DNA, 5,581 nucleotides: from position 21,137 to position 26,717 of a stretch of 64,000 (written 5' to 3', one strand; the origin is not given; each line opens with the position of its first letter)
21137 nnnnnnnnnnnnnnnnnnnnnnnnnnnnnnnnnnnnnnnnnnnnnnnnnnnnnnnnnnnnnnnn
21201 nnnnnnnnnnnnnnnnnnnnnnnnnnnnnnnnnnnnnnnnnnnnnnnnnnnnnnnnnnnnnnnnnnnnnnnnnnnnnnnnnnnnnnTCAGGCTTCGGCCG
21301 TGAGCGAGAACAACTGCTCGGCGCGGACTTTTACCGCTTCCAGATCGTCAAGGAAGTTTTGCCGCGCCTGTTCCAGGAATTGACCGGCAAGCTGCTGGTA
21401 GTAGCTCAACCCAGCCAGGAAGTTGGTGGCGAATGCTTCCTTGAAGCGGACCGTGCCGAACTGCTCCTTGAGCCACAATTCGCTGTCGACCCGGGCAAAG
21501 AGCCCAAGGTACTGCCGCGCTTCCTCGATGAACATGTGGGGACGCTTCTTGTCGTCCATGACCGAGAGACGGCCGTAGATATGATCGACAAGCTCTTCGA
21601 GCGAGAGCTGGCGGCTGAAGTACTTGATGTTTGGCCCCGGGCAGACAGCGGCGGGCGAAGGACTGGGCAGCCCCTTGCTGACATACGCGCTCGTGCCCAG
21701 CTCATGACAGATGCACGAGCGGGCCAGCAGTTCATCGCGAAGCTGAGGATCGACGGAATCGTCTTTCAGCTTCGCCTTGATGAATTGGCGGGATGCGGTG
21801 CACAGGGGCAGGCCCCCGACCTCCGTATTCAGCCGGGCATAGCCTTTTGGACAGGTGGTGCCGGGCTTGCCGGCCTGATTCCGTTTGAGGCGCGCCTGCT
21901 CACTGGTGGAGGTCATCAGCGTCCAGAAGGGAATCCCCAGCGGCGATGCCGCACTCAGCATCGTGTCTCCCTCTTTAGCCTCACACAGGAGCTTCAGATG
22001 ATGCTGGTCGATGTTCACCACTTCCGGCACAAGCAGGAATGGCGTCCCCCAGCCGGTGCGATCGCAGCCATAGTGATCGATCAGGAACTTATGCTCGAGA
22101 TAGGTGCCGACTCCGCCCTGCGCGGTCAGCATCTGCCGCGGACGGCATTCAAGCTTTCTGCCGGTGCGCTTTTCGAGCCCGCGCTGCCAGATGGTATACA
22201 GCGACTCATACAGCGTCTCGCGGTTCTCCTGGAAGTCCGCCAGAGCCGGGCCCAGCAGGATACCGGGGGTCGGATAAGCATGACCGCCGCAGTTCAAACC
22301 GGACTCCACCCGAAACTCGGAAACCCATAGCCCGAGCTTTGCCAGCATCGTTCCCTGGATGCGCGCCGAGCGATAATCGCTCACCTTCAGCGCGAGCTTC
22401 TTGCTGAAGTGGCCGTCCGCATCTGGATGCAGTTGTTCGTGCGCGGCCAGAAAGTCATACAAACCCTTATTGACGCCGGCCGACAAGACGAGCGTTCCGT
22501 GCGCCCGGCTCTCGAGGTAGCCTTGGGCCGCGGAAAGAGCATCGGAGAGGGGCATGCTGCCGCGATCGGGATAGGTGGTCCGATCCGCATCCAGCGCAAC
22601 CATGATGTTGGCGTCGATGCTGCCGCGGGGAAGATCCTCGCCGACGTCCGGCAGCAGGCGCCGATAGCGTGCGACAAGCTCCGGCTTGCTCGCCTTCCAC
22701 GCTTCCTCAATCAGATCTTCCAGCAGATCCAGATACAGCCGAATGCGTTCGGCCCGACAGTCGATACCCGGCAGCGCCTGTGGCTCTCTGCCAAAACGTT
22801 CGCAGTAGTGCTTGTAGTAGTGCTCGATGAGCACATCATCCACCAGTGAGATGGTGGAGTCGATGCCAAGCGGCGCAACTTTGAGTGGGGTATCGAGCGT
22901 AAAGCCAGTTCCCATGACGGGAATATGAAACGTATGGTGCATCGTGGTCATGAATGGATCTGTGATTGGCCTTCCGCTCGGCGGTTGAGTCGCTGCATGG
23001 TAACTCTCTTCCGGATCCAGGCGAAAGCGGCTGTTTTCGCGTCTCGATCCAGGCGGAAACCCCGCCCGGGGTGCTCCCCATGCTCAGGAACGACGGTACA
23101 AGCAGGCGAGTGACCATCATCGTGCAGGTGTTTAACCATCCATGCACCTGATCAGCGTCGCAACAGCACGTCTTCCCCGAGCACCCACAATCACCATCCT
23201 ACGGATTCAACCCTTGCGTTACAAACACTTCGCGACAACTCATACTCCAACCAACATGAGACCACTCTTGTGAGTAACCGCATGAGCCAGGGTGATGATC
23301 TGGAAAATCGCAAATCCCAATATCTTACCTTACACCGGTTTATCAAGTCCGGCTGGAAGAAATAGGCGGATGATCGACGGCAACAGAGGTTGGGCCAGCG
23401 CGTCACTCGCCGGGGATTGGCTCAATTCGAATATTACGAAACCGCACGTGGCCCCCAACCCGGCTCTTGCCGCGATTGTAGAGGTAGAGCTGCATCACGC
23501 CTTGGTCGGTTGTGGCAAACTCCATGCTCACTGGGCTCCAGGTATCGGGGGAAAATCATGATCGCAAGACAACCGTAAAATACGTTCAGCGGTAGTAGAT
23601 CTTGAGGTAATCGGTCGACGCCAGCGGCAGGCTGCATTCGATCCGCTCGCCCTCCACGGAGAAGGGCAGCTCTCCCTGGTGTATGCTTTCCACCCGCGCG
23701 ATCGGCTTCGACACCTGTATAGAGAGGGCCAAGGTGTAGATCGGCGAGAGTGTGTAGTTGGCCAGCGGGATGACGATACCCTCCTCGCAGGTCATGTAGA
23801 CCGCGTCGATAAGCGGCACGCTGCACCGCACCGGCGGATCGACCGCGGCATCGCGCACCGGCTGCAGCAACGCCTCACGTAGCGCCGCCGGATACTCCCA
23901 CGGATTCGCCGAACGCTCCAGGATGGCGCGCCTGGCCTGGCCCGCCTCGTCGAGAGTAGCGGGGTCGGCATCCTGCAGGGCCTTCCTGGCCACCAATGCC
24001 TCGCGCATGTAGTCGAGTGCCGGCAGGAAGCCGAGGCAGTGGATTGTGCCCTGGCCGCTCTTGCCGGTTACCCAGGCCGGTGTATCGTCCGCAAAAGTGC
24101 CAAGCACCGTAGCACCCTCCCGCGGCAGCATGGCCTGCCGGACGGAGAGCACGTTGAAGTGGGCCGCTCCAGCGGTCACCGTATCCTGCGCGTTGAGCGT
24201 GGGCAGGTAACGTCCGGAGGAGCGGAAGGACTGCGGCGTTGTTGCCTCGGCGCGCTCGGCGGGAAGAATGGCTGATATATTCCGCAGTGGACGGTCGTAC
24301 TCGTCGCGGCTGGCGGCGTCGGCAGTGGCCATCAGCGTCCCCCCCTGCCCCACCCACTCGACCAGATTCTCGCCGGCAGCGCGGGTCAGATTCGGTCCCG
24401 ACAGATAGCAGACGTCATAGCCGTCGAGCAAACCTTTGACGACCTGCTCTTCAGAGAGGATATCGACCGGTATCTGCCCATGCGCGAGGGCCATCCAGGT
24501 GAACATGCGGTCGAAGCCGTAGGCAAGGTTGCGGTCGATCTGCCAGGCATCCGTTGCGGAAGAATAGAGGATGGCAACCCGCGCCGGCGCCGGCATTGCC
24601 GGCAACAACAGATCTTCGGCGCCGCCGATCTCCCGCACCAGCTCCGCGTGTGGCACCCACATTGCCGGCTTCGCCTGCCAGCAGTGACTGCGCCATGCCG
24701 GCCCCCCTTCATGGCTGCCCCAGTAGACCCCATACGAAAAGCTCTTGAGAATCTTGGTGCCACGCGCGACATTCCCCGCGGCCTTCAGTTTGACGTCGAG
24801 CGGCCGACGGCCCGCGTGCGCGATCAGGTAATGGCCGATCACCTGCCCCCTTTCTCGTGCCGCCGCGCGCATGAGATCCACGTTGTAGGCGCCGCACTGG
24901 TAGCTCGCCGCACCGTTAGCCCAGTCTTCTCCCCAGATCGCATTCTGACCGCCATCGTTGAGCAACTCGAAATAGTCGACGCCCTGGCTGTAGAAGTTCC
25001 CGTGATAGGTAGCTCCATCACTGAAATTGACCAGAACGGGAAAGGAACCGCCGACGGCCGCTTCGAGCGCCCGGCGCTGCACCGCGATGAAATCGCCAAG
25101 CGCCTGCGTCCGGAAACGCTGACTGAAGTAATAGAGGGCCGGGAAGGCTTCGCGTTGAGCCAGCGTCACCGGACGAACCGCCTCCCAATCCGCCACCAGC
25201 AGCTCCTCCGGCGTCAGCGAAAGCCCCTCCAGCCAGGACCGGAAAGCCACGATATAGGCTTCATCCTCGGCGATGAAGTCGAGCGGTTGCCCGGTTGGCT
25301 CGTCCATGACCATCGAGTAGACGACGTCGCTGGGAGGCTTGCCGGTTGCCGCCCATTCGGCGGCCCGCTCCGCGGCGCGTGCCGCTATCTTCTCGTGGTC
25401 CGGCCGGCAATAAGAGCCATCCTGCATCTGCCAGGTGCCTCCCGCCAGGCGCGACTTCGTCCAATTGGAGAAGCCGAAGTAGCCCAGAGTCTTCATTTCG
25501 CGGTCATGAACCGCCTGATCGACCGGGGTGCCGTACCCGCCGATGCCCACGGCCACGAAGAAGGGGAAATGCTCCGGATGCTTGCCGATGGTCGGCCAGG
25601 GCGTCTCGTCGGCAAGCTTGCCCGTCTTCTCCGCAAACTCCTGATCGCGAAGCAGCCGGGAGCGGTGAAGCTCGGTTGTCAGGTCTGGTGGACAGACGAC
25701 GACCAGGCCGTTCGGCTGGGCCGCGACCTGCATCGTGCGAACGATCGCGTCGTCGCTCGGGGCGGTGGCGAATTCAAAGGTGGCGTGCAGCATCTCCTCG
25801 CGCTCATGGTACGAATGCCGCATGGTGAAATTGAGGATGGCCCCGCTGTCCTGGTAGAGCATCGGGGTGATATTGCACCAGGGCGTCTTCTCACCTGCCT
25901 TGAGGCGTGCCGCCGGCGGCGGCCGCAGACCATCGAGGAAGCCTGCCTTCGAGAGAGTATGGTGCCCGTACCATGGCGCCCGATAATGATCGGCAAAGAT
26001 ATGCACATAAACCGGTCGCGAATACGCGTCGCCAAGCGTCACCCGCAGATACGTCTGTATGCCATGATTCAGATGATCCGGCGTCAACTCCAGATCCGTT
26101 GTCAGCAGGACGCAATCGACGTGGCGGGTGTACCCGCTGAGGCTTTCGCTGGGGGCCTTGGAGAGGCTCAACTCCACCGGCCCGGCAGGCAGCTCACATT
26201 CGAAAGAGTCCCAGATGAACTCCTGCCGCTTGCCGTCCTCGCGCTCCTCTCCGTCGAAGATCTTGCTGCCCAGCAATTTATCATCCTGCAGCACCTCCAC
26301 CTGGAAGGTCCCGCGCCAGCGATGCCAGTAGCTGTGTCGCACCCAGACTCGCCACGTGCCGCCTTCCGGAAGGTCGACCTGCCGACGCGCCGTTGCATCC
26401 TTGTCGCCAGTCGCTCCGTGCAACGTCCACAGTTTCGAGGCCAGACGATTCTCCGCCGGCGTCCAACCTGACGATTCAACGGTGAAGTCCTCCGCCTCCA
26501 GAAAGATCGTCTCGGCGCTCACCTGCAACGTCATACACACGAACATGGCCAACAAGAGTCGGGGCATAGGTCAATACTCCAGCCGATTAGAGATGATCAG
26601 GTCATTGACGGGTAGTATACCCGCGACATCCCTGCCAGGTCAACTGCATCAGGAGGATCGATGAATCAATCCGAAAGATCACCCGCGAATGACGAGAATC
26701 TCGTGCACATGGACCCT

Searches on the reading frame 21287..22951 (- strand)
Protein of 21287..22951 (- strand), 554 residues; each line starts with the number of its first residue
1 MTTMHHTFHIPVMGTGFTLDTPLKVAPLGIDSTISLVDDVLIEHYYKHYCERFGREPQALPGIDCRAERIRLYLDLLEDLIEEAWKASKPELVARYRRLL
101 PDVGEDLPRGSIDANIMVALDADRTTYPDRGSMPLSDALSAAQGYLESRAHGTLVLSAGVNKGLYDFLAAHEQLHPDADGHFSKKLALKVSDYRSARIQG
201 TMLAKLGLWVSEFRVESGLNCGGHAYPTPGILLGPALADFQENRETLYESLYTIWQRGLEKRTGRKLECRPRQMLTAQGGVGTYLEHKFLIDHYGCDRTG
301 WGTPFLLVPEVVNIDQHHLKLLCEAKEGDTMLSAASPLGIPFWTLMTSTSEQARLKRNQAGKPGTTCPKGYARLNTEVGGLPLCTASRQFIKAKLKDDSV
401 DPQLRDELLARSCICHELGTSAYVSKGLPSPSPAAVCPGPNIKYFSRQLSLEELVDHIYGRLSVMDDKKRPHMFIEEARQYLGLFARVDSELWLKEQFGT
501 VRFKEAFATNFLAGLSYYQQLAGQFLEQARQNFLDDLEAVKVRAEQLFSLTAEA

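Call 7: search_protein_families(library=pfam, proteins=[window:21287-22951:-])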
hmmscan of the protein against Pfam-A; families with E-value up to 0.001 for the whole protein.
window:21287-22951:- (554 aa): 0 families

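Call 11: find_encoding_contigs(protein=window:21287-22951:-, flank=6000, max_places=10)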
Protein window:21287-22951:- (554 aa): no gene with exactly this product is on record in the collection.

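Call 13: find_related_loci(query=window:21287-22951:-, collection=genome_contigs, flank=6000)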
Query window:21287-22951:- (554 aa) in genome_contigs; peptide patterns used: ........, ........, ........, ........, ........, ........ (x = any residue, [..] = any of these).
146 stretches matched a pattern, but none encodes a relative of the query by tblastn (E <= 1e-3).
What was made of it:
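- Tried and rejected: The genome_contigs scan gave no relative (call 13).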

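Call 17: find_homologous_proteins(query=window:21287-22951:-)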
Query window:21287-22951:- (554 aa): 8000 proteins with E <= 0.001 among 8000 candidates; the best 120 are listed.
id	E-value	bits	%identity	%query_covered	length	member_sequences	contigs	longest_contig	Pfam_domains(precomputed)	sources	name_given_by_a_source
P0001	0.0e+0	1283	100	100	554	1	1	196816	-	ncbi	-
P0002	2.1e-148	514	45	99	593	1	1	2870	-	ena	-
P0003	6.4e-148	512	46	97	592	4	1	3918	-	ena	-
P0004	9.9e-148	511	46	99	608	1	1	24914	-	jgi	jgi:hypothetical protein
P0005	1.0e-147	511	45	99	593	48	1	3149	-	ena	-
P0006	1.0e-147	511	45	99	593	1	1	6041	-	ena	-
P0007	1.8e-147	511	44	97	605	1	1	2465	-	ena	-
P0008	2.0e-147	510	45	99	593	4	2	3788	-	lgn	-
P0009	2.7e-147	510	45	99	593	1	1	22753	-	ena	-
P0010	3.0e-147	510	45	99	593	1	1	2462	-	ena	-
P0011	3.1e-147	510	45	99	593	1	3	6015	-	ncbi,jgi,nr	ncbi:MAG: hypothetical protein OEV18_10930 [Deltaproteobacteria bacterium]|nr:hypothetical protein [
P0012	3.1e-147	510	45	99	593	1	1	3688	-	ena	-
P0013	3.1e-147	510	45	99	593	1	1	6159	-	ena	-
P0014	3.6e-147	510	45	99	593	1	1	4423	-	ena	-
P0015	4.2e-147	509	45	99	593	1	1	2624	-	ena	-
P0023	7.6e-147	508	45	99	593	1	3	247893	-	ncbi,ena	-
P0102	9.6e-143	495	45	98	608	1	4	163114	-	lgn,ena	-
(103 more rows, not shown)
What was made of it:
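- Tried and rejected: The homology search's best non-self hit was 45% identical, from Syntrophobacteria and other Desulfobacterota (call 17).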

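Call 18: find_encoding_contigs(protein=P0001, flank=10000)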
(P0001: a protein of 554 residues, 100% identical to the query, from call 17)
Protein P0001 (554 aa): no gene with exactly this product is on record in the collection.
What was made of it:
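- Tried and rejected: An exact look-up found nothing on record (calls 11, 18).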

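Call 39: search_protein_families(library=ncbifam, proteins=[window:21287-22951:-], max_evalue=0.01)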
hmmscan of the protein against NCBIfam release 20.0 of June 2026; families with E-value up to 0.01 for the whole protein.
window:21287-22951:- (554 aa): 0 families

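Call 56: search_solved_structures(query=window:21287-22951:-, max_evalue=1)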
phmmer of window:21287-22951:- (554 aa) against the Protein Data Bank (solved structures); distinct sequences matched with E-value up to 1: 0.

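Call 57: search_protein_families(library=padloc, proteins=[window:21287-22951:-], max_evalue=0.01)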
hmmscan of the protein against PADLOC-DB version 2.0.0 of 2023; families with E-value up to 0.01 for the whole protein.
window:21287-22951:- (554 aa): 0 families
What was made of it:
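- On tRNA-integrated genomic island or prophage (Islander definition): The adjacent 554-aa protein hits nothing in Pfam, NCBIfam, PDB or PADLOC (calls 7, 39, 56, 57).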

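Call 79: find_encoding_contigs(protein=P0023, flank=4000, max_places=2)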
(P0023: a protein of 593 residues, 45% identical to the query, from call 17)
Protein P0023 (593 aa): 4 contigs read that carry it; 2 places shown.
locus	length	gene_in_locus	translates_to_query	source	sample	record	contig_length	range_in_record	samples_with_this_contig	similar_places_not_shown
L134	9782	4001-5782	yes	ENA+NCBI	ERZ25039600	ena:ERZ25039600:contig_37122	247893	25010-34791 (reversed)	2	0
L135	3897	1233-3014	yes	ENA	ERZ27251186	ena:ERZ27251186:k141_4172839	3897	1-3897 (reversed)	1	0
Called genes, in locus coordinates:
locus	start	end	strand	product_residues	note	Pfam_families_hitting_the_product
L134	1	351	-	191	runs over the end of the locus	PF00300:His_Phos_1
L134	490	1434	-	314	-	-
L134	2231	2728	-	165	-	PF26390:MamS_MamX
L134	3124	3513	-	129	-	PF07238:PilZ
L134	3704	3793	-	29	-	-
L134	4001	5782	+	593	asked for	-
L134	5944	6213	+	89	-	-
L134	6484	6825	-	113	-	PF07238:PilZ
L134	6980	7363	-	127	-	PF08269:dCache_2 (weak)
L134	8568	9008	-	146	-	-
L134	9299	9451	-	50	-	-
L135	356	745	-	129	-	PF07238:PilZ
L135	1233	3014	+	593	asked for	-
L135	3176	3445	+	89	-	-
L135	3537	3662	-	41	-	-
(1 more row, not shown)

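Call 80: find_encoding_contigs(protein=P0102, flank=4000, max_places=2)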
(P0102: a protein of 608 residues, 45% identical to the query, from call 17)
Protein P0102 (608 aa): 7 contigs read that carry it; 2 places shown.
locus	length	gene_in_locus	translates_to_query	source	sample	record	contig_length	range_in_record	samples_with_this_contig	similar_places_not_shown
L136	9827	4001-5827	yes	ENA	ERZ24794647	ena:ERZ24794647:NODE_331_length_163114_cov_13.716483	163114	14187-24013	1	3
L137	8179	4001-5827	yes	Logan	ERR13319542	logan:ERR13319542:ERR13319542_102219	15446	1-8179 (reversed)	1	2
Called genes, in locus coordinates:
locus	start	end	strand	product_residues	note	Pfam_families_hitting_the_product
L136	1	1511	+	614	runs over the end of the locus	PF13524:Glyco_trans_1_2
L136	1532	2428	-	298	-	PF01261:AP_endonuc_2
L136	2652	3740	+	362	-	PF07885:Ion_trans_2, PF02254:TrkA_N, PF02080:TrkA_C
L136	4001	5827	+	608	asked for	-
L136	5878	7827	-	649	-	PF12831:FAD_oxidored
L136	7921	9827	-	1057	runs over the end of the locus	PF18582:HZS_alpha, PF03781:FGE-sulfatase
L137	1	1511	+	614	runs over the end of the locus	PF13524:Glyco_trans_1_2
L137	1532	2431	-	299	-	PF01261:AP_endonuc_2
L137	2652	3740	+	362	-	PF07885:Ion_trans_2, PF02254:TrkA_N, PF02080:TrkA_C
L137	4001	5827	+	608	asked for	-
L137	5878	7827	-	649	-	PF12831:FAD_oxidored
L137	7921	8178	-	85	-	?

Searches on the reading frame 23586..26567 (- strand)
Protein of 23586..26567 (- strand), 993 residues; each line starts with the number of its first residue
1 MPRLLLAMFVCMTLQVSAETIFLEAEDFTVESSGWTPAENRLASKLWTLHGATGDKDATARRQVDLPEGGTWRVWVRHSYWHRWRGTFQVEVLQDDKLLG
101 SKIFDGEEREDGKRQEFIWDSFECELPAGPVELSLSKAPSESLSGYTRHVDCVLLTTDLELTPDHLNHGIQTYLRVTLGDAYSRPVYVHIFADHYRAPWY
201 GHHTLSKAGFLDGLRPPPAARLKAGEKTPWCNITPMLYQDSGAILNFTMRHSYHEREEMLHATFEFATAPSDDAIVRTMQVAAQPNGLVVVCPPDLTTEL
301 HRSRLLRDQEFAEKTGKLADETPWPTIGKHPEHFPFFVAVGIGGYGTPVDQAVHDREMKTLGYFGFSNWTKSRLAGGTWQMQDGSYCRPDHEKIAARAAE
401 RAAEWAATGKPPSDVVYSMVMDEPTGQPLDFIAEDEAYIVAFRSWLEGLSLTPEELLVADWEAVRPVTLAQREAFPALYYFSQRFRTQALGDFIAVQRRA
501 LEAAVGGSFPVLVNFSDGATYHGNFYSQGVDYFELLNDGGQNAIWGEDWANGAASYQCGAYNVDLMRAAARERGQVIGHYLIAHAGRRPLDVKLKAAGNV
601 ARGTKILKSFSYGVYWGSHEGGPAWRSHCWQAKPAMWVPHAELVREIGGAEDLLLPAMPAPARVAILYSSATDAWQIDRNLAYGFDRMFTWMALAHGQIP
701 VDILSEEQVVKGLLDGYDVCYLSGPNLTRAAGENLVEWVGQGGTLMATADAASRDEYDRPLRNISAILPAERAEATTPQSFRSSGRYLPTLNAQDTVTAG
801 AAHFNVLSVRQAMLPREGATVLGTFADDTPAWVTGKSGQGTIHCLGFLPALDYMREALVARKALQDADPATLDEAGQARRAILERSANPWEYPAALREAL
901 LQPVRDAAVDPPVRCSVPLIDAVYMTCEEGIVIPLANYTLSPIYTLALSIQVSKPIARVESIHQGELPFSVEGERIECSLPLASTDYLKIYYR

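Call 7: search_protein_families(library=pfam, proteins=[window:23586-26567:-])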
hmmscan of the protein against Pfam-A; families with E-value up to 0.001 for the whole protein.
window:23586-26567:- (993 aa): 1 family
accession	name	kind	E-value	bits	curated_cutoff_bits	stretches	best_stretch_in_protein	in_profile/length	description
PF08532.16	Glyco_hydro_42M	-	0.00011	22.2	25.8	1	662-856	1-195/207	Beta-galactosidase trimerisation domain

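Call 39: search_protein_families(library=ncbifam, proteins=[window:23586-26567:-], max_evalue=0.01)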
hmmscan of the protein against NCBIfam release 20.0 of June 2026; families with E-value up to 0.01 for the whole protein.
window:23586-26567:- (993 aa): 0 families

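Call 57: search_protein_families(library=padloc, proteins=[window:23586-26567:-], max_evalue=0.01)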
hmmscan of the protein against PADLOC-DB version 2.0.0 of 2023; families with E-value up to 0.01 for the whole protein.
window:23586-26567:- (993 aa): 0 families
